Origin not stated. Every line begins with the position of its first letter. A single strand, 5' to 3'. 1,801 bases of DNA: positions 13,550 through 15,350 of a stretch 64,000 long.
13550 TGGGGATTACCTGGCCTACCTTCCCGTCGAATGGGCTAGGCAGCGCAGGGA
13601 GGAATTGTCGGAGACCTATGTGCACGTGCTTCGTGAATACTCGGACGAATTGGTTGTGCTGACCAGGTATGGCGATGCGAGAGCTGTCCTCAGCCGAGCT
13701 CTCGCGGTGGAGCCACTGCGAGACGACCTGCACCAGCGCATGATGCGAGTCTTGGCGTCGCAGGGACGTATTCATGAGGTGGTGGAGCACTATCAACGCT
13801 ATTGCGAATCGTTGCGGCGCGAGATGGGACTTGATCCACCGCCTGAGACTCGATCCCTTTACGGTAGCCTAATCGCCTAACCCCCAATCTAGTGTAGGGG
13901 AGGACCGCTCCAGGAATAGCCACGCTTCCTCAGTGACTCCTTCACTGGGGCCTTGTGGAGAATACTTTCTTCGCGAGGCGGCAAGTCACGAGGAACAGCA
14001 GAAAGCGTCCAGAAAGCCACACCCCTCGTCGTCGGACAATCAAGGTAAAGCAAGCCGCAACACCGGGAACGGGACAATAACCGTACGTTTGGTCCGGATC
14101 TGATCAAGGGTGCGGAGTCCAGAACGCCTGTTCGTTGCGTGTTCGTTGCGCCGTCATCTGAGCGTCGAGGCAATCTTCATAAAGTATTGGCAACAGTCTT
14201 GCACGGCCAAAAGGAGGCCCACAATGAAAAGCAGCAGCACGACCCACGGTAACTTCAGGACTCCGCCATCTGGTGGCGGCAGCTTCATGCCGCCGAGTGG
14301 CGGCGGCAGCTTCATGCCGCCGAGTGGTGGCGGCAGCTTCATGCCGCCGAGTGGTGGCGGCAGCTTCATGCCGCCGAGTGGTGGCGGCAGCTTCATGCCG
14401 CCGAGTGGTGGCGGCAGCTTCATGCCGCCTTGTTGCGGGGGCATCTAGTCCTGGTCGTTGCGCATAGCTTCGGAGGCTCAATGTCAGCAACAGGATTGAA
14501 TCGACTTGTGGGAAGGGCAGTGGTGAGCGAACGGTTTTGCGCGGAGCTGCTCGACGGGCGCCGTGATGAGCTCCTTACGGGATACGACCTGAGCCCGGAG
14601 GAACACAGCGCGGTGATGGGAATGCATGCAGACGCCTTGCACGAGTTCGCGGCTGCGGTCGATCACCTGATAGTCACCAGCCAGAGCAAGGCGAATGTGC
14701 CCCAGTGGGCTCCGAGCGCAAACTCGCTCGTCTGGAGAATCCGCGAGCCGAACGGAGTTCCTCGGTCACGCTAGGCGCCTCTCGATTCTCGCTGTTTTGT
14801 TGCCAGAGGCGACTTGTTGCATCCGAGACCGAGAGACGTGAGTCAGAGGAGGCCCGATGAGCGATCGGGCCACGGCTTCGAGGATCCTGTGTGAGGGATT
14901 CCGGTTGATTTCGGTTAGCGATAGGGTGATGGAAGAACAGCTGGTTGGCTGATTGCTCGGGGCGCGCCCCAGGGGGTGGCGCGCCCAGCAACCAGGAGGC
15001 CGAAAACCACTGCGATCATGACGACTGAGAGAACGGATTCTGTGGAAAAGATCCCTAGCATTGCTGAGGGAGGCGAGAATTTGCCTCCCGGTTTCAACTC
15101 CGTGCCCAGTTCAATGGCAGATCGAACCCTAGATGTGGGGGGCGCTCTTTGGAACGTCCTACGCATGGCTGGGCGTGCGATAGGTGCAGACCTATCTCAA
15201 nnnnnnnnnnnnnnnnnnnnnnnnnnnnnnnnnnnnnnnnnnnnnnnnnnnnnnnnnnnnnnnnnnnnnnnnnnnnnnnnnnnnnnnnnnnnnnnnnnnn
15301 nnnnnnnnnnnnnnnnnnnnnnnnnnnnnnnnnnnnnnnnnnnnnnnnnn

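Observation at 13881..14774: Near-perfect 6 x 27-bp tandem repeat, readable as a repeat peptide on either strand, next to an NHLP/LigA-like small ORF and downstream of a STAND-BTAD regulator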

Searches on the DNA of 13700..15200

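Call 78: search_rna_families(source=window, start=13700, end=15200, threshold=evalue, max_evalue=1)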
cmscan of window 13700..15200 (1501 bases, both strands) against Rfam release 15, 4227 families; matches with E-value up to 1: 6.
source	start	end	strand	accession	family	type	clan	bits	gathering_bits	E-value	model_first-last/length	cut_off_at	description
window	14942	15005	+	RF04029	mir-8521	Gene; miRNA;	-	22.9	80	0.057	1-68/68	no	mir-8521 microRNA precursor family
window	14219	14370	+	RF02487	GlsR24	Gene; snRNA; snoRNA; HACA-box;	-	22.4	100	0.0059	1-147/147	no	Small nucleolar RNA GlsR24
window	14560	14618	+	RF01142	sR19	Gene; snRNA; snoRNA; CD-box;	-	21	45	0.024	1-63/63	no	Small nucleolar RNA sR19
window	14995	15091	+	RF02813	PA5194_thermometer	Cis-reg; thermoregulator;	-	19.1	60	0.58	1-105/105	no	Pseudomonas PA5194 thermometer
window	13922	13986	+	RF01543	TB11Cs5H2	Gene; snRNA; snoRNA; HACA-box;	-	18.2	47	0.75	1-68/68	no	Trypanosomatid snoRNA TB11Cs5H2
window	15011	15069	+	RF01152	sR1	Gene; snRNA; snoRNA; CD-box;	-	17.4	45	0.11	1-57/57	no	Small nucleolar RNA sR1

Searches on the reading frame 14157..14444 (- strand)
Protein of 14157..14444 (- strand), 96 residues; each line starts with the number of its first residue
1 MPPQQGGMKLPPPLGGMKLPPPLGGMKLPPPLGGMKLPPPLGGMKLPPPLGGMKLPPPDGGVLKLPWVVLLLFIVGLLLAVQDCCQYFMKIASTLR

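Call 9: search_protein_families(library=pfam, max_evalue=1, proteins=[window:14157-14444:-])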
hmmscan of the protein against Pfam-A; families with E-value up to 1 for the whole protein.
window:14157-14444:- (96 aa): 2 families
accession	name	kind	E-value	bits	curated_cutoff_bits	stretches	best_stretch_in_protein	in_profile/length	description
PF22731.1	NCH4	-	0.0014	18.8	27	1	74-86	9-21/45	NACHT C-terminal Helical domain 4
PF15240.11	Pro-rich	-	0.084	13.7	30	1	2-60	68-131/175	Proline-rich protein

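Call 10: search_protein_families(library=ncbifam, max_evalue=1, proteins=[window:14157-14444:-])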
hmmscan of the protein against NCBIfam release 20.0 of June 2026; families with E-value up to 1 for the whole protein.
window:14157-14444:- (96 aa): 0 families

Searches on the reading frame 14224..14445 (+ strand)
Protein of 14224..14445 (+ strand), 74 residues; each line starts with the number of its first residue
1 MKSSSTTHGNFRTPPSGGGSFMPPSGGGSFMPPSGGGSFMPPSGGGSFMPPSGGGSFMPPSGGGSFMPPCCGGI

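Call 9: search_protein_families(library=pfam, max_evalue=1, proteins=[window:14224-14445:+])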
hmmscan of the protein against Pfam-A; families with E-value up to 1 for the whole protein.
window:14224-14445:+ (74 aa): 2 families
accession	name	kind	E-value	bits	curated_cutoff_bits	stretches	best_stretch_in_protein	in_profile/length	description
PF16210.10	Keratin_2_tail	-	0.024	15.3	27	1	5-66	14-72/136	Keratin type II cytoskeletal 1 tail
PF15240.11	Pro-rich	-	0.4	11.5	30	1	11-69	47-107/175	Proline-rich protein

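Call 10: search_protein_families(library=ncbifam, max_evalue=1, proteins=[window:14224-14445:+])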
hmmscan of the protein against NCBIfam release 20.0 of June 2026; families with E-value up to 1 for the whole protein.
window:14224-14445:+ (74 aa): 0 families

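Call 60: find_homologous_proteins(query=A7, max_evalue=0.001)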
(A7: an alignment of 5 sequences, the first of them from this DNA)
Query A7 (5 sequences) (74 aa, profile of the alignment): 1 proteins with E <= 0.001 among 8000 candidates.
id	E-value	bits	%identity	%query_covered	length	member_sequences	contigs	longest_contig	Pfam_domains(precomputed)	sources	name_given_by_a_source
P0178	1.7e-5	42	52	59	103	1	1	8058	-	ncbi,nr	ncbi:MAG: hypothetical protein J2P21_24855 [Chloracidobacterium sp.]|nr:hypothetical protein [Chlora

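Call 63: find_encoding_contigs(protein=P0178, flank=5000, max_places=2)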
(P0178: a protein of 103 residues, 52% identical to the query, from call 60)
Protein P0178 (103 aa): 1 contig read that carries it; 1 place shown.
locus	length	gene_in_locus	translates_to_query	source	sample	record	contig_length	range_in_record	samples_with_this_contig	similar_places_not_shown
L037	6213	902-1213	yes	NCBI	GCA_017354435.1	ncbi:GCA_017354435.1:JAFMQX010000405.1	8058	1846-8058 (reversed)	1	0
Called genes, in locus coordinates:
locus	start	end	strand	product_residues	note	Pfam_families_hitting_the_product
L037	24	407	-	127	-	-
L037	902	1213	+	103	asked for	-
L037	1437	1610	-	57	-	-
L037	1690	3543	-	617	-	PF00672:HAMP, PF00989:PAS, PF08448:PAS_4, PF13596:PAS_10, PF13426:PAS_9, PF00512:HisKA, PF13581:HATPase_c_2, PF02518:HATPase_c, +1 more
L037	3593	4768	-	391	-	PF02702:KdpD, PF00582:Usp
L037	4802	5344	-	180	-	PF00571:CBS (faint)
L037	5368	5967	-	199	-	PF02669:KdpC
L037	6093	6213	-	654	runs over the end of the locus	PF12710:HAD (faint), PF00122:E1-E2_ATPase, PF00702:Hydrolase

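Call 80: search_protein_families(library=padloc, max_evalue=0.01, proteins=[window:14224-14445:+])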
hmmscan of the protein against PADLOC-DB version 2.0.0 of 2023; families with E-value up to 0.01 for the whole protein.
window:14224-14445:+ (74 aa): 0 families
